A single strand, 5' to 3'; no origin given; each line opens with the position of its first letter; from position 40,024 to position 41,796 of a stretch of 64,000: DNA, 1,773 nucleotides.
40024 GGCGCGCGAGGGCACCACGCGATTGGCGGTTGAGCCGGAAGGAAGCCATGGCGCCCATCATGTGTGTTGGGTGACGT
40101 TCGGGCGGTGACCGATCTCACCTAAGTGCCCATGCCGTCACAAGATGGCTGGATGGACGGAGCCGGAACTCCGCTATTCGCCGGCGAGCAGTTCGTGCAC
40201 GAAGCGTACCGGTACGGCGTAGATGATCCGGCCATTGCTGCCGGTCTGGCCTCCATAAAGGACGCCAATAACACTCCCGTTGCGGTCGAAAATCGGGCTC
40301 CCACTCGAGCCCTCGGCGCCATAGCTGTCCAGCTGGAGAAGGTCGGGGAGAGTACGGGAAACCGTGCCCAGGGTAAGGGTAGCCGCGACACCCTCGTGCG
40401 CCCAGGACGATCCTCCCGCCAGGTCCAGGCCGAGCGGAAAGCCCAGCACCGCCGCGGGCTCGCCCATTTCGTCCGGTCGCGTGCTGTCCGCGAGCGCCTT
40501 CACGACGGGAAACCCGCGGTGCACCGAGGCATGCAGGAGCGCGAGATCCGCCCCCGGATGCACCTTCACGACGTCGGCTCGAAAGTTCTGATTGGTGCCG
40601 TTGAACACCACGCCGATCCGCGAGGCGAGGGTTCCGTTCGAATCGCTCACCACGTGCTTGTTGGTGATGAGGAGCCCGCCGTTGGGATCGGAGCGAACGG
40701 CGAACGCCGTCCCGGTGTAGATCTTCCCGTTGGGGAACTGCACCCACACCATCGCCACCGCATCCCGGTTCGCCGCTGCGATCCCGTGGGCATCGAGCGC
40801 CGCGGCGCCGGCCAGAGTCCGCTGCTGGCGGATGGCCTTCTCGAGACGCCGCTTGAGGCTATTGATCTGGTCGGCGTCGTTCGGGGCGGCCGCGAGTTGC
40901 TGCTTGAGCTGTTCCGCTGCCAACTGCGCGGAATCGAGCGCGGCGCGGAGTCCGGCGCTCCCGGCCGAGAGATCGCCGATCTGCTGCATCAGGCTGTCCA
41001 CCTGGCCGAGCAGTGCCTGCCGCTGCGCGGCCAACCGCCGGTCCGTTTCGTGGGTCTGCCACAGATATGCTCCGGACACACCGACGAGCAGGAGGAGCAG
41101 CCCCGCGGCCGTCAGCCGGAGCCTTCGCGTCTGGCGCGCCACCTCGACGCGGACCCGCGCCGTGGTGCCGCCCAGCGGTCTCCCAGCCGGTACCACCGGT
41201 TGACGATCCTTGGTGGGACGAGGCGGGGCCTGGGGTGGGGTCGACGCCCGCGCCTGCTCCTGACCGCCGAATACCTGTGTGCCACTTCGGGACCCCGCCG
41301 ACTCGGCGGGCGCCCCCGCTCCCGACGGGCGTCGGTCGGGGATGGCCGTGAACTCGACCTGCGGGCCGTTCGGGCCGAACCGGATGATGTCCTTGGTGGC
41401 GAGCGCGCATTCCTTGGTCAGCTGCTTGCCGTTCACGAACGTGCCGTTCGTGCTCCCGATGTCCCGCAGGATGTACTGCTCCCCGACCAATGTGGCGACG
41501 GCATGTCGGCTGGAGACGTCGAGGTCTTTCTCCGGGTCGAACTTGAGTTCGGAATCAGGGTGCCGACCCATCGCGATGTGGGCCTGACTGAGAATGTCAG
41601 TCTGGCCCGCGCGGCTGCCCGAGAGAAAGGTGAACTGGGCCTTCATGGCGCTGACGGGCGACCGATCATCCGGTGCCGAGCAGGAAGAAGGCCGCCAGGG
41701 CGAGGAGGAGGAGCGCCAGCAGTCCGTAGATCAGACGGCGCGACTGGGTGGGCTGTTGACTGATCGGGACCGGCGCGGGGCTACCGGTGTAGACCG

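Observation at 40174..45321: Compact FHA / Ser-Thr kinase / PP2C / FHA-anchored protease cassette: candidate phosphothreonine-gated proteolysis module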

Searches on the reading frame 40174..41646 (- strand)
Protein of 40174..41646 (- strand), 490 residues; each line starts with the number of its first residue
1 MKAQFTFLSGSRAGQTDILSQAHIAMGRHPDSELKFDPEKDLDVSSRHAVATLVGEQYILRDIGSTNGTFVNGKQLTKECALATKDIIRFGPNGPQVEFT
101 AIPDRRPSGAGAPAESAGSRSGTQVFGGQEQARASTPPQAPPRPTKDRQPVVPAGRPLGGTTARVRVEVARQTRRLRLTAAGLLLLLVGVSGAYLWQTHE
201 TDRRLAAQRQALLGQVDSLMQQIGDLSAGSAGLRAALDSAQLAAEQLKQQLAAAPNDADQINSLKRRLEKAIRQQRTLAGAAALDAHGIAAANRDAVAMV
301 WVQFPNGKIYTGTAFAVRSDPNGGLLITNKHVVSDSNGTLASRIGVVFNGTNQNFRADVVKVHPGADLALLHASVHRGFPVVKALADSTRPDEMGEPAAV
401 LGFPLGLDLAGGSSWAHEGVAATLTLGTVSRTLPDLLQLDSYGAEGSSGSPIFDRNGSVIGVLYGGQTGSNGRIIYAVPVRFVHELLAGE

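Call 3: search_protein_families(library=pfam, proteins=[window:40174-41646:-], max_evalue=0.01)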
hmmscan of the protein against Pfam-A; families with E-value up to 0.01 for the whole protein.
window:40174-41646:- (490 aa): 4 families
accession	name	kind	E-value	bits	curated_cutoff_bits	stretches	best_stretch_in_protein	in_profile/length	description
PF13365.12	Trypsin_2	-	3.2e-20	73.8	27.6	1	312-462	1-144/144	Trypsin-like peptidase domain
PF00498.31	FHA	-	9.1e-15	55.3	20.7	1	26-91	3-67/67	FHA domain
PF16697.10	Yop-YscD_cpl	-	6e-10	39.7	33.2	1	7-92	2-85/94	Inner membrane component of T3SS, cytoplasmic domain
PF00089.32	Trypsin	-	5.7e-06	26.7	20.6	1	322-480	33-213/220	Trypsin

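Call 4: search_protein_families(library=ncbifam, proteins=[window:40174-41646:-], max_evalue=0.01)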
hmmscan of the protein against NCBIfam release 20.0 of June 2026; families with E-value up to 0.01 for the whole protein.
window:40174-41646:- (490 aa): 14 families
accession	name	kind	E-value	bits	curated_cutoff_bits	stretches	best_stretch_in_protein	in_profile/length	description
NF033740.0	MarP_fam_protase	equivalog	4.8e-15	55.5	250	1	199-483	121-370/390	MarP family serine protease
NF049868.1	FhaB_Rv0019c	equivalog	2.4e-14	53.7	125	1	5-91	69-152/158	FHA domain-containing protein FhaB/FipA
NF047968.1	SerProtHtrA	equivalog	2.1e-12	47.1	470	1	243-482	19-248/357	serine protease HtrA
TIGR02037.1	degP_htrA_DO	subfamily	2.7e-12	46.4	416.2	1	312-486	62-223/434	Do family serine endopeptidase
NF041660.2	oxygluDhInhib_OdhI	equivalog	4.1e-11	42.9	200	1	10-91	44-121/130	oxoglutarate dehydrogenase inhibitor Odhl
NF040960.1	MamE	equivalog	1.3e-10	40.6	800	1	275-463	87-264/659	magnetosome formation protease MamE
NF041521.1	HhoA_HhoB_HtrA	equivalog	2.9e-09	36.7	450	1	311-484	58-217/335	HhoA/HhoB/HtrA family serine endopeptidase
NF050055.1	SerProtHtrAMycob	equivalog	7.2e-09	35.1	800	1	323-483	237-399/502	serine protease HtrA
NF040961.1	MamO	equivalog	6e-07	28.2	800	1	296-481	85-258/648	magnetosome protein MamO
NF033760.1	gliding_GltG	equivalog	2.4e-05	23.1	650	1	24-155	26-153/650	adventurous gliding motility protein GltG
TIGR02038.1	protease_degS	equivalog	5.9e-05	22.4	422.95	1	323-486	88-242/351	outer membrane-stress sensor serine endopeptidase DegS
NF008189.1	PRK10942.1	equivalog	9.2e-05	21.1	720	1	320-487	121-278/477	serine endoprotease DegP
NF052573.1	HisKinEspAMyxo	equivalog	0.0014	16.8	1400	1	19-78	43-100/755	serine histidine kinase EspA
NF008147.1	PRK10898.1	equivalog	0.004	16.3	408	1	323-462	88-214/352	outer membrane-stress sensor serine endopeptidase DegS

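Call 5: find_homologous_proteins(query=window:40174-41646:-, max_evalue=0.00001)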
Query window:40174-41646:- (490 aa): 1340 proteins with E <= 0.00001 among 8000 candidates; the best 120 are listed.
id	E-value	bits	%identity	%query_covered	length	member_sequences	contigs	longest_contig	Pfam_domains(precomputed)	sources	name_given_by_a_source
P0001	0.0e+0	1070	100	100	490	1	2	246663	PF13365.13,PF00498.32,PF16697.11,PF00089.33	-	-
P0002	3.0e-229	780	74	100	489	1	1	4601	PF13365.13,PF00498.32,PF16697.11,PF00089.33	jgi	jgi:S1-C subfamily serine protease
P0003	1.9e-225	767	74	100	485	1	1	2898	PF13365.13,PF00498.32,PF16697.11,PF00089.33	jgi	jgi:S1-C subfamily serine protease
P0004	4.5e-224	763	74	100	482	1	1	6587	PF13365.13,PF00498.32,PF16697.11,PF00089.33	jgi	jgi:S1-C subfamily serine protease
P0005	2.8e-223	760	72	100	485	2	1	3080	PF13365.13,PF00498.32,PF16697.11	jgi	jgi:S1-C subfamily serine protease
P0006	9.7e-220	748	70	99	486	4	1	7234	PF13365.13,PF00498.32,PF16697.11,PF00089.33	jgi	-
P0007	2.0e-217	741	71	100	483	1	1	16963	PF13365.13,PF00498.32,PF16697.11,PF00089.33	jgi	jgi:S1-C subfamily serine protease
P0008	8.8e-217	739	71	99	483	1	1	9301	PF13365.13,PF00498.32,PF16697.11,PF00089.33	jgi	jgi:S1-C subfamily serine protease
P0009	2.2e-215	734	70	100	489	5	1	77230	PF13365.13,PF00498.32,PF16697.11,PF00089.33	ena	-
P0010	3.0e-215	734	70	100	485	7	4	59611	PF13365.13,PF00498.32,PF16697.11,PF00089.33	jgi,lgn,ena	jgi:S1-C subfamily serine protease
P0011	1.2e-214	732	72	100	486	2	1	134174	PF13365.13,PF00498.32,PF16697.11,PF00089.33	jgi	-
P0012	4.9e-214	730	69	100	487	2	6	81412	PF13365.13,PF00498.32,PF16697.11,PF00089.33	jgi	jgi:S1-C subfamily serine protease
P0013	1.6e-213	728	70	100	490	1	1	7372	PF13365.13,PF00498.32,PF16697.11,PF00089.33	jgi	jgi:S1-C subfamily serine protease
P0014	1.1e-212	725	69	99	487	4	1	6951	PF13365.13,PF00498.32,PF16697.11,PF00089.33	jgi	jgi:S1-C subfamily serine protease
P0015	1.2e-212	725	69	100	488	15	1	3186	PF13365.13,PF00498.32,PF16697.11,PF00089.33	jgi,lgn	jgi:S1-C subfamily serine protease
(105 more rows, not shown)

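Call 6: find_related_loci(query=window:40174-41646:-, collection=genome_contigs, flank=10000)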
Query window:40174-41646:- (490 aa) in genome_contigs; peptide patterns used: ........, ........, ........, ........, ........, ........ (x = any residue, [..] = any of these).
115 stretches matched a pattern; 12 encode a relative of the query (tblastn E <= 1e-3); 12 distinct loci.
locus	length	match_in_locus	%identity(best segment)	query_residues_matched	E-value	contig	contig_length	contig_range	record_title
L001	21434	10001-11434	72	1-490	0e+0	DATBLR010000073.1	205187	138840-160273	MAG TPA_asm: Gemmatimonadales bacterium isolate SMAG_U3977 k141_2274635, whole genome shotgun sequence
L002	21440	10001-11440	66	1-488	0e+0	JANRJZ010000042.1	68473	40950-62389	MAG: Gemmatimonadota bacterium isolate bins.22 k141_5193198, whole genome shotgun sequence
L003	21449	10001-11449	67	1-488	0e+0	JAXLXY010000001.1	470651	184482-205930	MAG: Gemmatimonadales bacterium isolate STL-GEM4 C1.156.fa-1, whole genome shotgun sequence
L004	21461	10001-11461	66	1-490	0e+0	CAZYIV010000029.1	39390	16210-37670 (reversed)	MAG TPA_asm: uncultured Gemmatimonadaceae bacterium isolate binchicken_co118_12 genome assembly, contig: NODE_937_length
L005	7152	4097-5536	66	1-490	0e+0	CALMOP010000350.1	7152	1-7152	MAG TPA_asm: uncultured Gemmatimonadetes bacterium isolate ERR2868530_bin.22_CONCOCT_v1.1_MAG genome assembly, contig: E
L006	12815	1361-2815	64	1-488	0e+0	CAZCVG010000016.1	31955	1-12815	MAG TPA_asm: uncultured Gemmatimonadaceae bacterium isolate SRP287453_co1_140 genome assembly, contig: NODE_2312_length_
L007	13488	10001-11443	58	1-488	2e-172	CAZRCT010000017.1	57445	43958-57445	MAG TPA_asm: uncultured Gemmatimonadaceae bacterium isolate SRP173033_co1_338 genome assembly, contig: NODE_700_length_5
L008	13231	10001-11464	64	1-490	3e-172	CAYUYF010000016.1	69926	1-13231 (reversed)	MAG TPA_asm: uncultured Gemmatimonadaceae bacterium isolate binchicken_co245_78 genome assembly, contig: NODE_234_length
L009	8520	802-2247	60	1-488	1e-167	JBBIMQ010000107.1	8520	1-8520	MAG: Gemmatimonadota bacterium isolate BQF170218_bin_236 NODE_8131_length_8520_cov_4.478559, whole genome shotgun sequen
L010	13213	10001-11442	53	1-488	5e-128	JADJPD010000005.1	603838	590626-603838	MAG: Gemmatimonadetes bacterium isolate Fred_18-Q3-R57-64_BATAC.299 tig00004711-10-6047710, whole genome shotgun sequenc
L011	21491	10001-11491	53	1-487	1e-162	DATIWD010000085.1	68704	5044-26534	MAG TPA_asm: Gemmatimonadales bacterium isolate SMAG_U15214 k141_2571543, whole genome shotgun sequence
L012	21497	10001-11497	52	1-487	4e-154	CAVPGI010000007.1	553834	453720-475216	MAG: uncultured Gemmatimonadales bacterium isolate MFD10007.bin.2.175 genome assembly, contig: contig_4937, whole genome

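Call 24: search_protein_representatives(protein=window:40174-41646:-)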
Query: 490 residues. Proteins with E-value up to 0.001 (for the whole library): 16635; up to 1e-10: 1741; up to 1e-30: 282. The best 150 are listed.
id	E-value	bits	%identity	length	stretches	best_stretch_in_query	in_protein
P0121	8.4e-147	506.3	52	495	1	1-489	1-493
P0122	3.7e-124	431.6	48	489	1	5-487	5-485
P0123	1.1e-112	393.8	49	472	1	1-487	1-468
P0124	1.2e-108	380.5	46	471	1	1-488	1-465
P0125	2.4e-108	379.5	45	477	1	1-489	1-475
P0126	4.7e-108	378.5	46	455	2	159-489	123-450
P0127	1.0e-104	367.5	45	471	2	137-487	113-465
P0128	1.1e-103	364.1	47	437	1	1-454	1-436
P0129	1.0e-102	361.0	44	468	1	3-487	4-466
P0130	2.4e-101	356.4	62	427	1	1-308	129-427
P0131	3.3e-100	352.7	47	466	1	2-488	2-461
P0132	7.2e-95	335.1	42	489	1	5-487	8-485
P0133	5.5e-91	322.3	53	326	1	168-487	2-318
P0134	9.0e-91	321.6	43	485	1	1-487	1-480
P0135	2.1e-89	317.1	40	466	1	2-485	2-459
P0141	1.4e-83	297.9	42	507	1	6-487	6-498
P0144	6.5e-81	289.1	39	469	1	1-488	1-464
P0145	4.0e-80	286.5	42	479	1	1-481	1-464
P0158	3.9e-74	266.7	36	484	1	1-481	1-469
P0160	4.5e-73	263.2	38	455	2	148-488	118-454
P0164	3.2e-72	260.4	41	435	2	160-489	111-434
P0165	5.7e-72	259.6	37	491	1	5-487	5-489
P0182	2.5e-64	234.4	34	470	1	5-487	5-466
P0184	8.5e-64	232.6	35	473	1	1-487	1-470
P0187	6.9e-63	229.6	37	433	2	183-487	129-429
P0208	1.3e-59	218.8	36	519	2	148-487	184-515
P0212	1.7e-58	215.2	37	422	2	179-488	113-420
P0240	4.2e-53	197.4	37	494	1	8-483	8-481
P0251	6.8e-52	193.4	38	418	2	170-487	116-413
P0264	1.4e-50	189.0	35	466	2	168-489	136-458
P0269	3.0e-49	184.7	38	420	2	195-488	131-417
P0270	4.5e-49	184.1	37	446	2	163-480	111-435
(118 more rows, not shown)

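Call 25: list_cluster_members(proteins=[P0132, P0144, P0158, P0165, P0182, P0184, P0208, P0240, P0264, P0270])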
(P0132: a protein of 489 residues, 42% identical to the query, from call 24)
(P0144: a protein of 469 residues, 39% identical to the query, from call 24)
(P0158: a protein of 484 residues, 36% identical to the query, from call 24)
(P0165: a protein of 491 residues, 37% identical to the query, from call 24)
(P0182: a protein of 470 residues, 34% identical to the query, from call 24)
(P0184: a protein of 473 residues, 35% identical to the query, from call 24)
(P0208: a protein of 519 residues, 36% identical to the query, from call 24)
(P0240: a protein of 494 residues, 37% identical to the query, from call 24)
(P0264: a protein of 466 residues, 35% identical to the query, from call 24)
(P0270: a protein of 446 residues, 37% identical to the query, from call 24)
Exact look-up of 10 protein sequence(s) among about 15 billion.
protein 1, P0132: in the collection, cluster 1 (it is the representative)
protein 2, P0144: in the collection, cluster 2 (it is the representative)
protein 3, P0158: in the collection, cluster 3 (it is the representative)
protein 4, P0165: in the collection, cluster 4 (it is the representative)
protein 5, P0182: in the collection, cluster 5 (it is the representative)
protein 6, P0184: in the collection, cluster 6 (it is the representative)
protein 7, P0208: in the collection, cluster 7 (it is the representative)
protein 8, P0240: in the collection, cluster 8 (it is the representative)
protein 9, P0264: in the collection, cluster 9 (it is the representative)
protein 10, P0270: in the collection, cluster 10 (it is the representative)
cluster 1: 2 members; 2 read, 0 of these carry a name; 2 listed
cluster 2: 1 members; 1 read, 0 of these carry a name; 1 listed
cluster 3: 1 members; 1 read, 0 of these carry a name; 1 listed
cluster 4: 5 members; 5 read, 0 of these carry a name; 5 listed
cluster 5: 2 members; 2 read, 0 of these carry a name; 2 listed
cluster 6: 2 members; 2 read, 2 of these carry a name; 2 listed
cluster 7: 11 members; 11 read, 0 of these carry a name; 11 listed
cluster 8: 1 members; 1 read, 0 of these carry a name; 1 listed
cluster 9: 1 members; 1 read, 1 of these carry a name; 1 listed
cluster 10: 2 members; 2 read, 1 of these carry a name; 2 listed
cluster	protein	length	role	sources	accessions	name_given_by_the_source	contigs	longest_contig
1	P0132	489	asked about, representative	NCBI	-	-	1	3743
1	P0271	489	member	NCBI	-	-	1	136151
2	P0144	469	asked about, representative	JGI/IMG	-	-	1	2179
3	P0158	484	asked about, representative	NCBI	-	-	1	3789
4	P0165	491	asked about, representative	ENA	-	-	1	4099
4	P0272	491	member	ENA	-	-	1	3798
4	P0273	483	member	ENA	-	-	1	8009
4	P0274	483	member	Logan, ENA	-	-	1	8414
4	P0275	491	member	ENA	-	-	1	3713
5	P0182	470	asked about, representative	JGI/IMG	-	-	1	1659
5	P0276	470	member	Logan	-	-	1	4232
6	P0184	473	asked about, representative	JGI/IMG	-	S1-C subfamily serine protease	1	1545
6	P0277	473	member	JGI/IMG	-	pSer/pThr/pTyr-binding forkhead associated (FHA) protein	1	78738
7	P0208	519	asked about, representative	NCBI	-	-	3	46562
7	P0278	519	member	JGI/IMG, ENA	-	-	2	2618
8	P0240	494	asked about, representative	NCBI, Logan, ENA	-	-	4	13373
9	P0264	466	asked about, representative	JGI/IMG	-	pSer/pThr/pTyr-binding forkhead associated (FHA) protein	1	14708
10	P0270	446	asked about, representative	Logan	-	-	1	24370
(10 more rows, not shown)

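Call 26: find_encoding_contigs(protein=P0277, flank=8000, max_places=2)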
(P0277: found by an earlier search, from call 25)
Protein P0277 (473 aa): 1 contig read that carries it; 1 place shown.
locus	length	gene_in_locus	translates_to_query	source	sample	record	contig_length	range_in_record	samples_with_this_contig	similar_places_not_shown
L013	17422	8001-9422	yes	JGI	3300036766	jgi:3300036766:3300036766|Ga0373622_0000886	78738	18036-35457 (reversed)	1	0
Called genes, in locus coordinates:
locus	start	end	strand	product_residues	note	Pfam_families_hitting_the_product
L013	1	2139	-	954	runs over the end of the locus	-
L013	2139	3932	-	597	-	PF01520:Amidase_3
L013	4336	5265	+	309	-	PF17032:Zn_ribbon_15 (faint), PF24460:DUF7575 (faint), PF24463:DUF7577 (faint), PF12773:DZR, PF13240:Zn_Ribbon_1 (faint), PF13248:Zn_ribbon_3 (faint), PF16697:Yop-YscD_cpl (faint), PF00498:FHA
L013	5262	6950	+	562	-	PF00069:Pkinase, PF07714:PK_Tyr_Ser-Thr, PF01636:APH (faint), PF17667:Pkinase_fungal (faint)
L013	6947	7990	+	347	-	PF00481:PP2C (weak), PF13672:PP2C_2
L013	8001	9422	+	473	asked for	PF16697:Yop-YscD_cpl, PF00498:FHA, PF00089:Trypsin (faint), PF13365:Trypsin_2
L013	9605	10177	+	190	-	-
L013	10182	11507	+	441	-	PF18990:DUF5723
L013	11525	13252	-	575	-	PF00474:SSF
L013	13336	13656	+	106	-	-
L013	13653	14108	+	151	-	PF01850:PIN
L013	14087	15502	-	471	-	PF00933:Glyco_hydro_3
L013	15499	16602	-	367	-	PF03702:AnmK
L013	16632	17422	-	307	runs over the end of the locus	PF13580:SIS_2 (faint), PF22198:GKRP_SIS_2, PF22645:GKRP_SIS_N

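Call 27: find_encoding_contigs(protein=P0208, flank=8000, max_places=2)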
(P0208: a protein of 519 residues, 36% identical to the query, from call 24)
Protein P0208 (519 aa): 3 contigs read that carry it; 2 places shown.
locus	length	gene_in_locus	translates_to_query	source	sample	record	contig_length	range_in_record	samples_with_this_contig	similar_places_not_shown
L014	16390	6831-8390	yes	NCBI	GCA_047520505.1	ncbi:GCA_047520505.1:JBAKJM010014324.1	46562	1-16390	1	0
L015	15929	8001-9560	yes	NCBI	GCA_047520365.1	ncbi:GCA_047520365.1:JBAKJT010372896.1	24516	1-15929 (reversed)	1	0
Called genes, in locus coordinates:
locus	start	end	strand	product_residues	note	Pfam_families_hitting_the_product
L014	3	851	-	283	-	?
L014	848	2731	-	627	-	PF01520:Amidase_3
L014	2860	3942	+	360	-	PF12773:DZR, PF13240:Zn_Ribbon_1 (faint), PF13248:Zn_ribbon_3 (faint), PF17032:Zn_ribbon_15 (faint), PF18912:DZR_2 (faint), PF24460:DUF7575 (faint), PF16697:Yop-YscD_cpl (faint), PF00498:FHA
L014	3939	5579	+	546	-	PF00069:Pkinase, PF01636:APH (faint), PF07714:PK_Tyr_Ser-Thr, PF17667:Pkinase_fungal (weak)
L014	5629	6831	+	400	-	PF00481:PP2C, PF13672:PP2C_2, PF07228:SpoIIE (faint)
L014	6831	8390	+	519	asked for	PF16697:Yop-YscD_cpl, PF00498:FHA, PF00089:Trypsin, PF13365:Trypsin_2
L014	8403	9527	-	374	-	PF03702:AnmK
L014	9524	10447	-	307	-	PF22198:GKRP_SIS_2, PF22645:GKRP_SIS_N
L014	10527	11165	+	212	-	-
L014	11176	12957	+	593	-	PF01019:G_glu_transpept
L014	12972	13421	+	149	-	PF00903:Glyoxalase, PF12681:Glyoxalase_2 (weak), PF18029:Glyoxalase_6 (weak)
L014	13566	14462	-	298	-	-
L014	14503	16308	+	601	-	PF00664:ABC_membrane, PF00005:ABC_tran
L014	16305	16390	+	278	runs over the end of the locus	PF00512:HisKA, PF02518:HATPase_c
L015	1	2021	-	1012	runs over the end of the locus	-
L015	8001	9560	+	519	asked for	PF16697:Yop-YscD_cpl, PF00498:FHA, PF00089:Trypsin, PF13365:Trypsin_2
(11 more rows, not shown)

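Call 28: find_encoding_contigs(protein=P0270, flank=8000, max_places=2)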
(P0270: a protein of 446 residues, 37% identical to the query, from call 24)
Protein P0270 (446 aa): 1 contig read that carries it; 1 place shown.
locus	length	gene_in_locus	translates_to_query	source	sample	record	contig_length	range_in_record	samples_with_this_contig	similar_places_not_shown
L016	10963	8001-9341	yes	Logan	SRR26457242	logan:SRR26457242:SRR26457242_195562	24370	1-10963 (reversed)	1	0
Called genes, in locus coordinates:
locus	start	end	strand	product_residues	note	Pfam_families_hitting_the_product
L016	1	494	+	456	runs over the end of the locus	PF05936:T6SS_VasE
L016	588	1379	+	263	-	PF09850:DotU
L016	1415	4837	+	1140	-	PF14331:IcmF-related_N, PF06761:IcmF-related, PF06744:IcmF_C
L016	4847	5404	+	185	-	-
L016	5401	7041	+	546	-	PF00069:Pkinase, PF01636:APH (faint), PF07714:PK_Tyr_Ser-Thr, PF17667:Pkinase_fungal (weak)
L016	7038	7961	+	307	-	PF13672:PP2C_2, PF00481:PP2C, PF07228:SpoIIE (weak)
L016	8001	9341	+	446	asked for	PF16697:Yop-YscD_cpl, PF00498:FHA, PF00089:Trypsin (weak), PF00944:Peptidase_S3 (faint), PF13365:Trypsin_2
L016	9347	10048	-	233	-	PF03783:CsgG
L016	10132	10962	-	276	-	?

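Call 29: find_encoding_contigs(protein=P0264, flank=8000, max_places=2)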
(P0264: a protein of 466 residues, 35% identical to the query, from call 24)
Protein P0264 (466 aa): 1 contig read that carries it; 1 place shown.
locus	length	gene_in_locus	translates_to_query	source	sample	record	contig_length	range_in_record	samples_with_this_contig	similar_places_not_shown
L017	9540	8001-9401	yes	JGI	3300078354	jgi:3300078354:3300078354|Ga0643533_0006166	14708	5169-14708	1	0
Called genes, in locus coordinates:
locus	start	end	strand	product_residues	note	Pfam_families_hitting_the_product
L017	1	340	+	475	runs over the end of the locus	PF05936:T6SS_VasE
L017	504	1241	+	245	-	PF09850:DotU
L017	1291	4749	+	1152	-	PF14331:IcmF-related_N, PF06761:IcmF-related, PF06744:IcmF_C (weak)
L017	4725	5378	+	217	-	-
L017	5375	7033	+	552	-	PF00069:Pkinase, PF07714:PK_Tyr_Ser-Thr, PF01636:APH (faint), PF06293:Kdo (faint), PF17667:Pkinase_fungal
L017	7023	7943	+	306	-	PF00481:PP2C, PF07228:SpoIIE, PF13672:PP2C_2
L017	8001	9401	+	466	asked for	PF16697:Yop-YscD_cpl, PF00498:FHA, PF00089:Trypsin, PF13365:Trypsin_2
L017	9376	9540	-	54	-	?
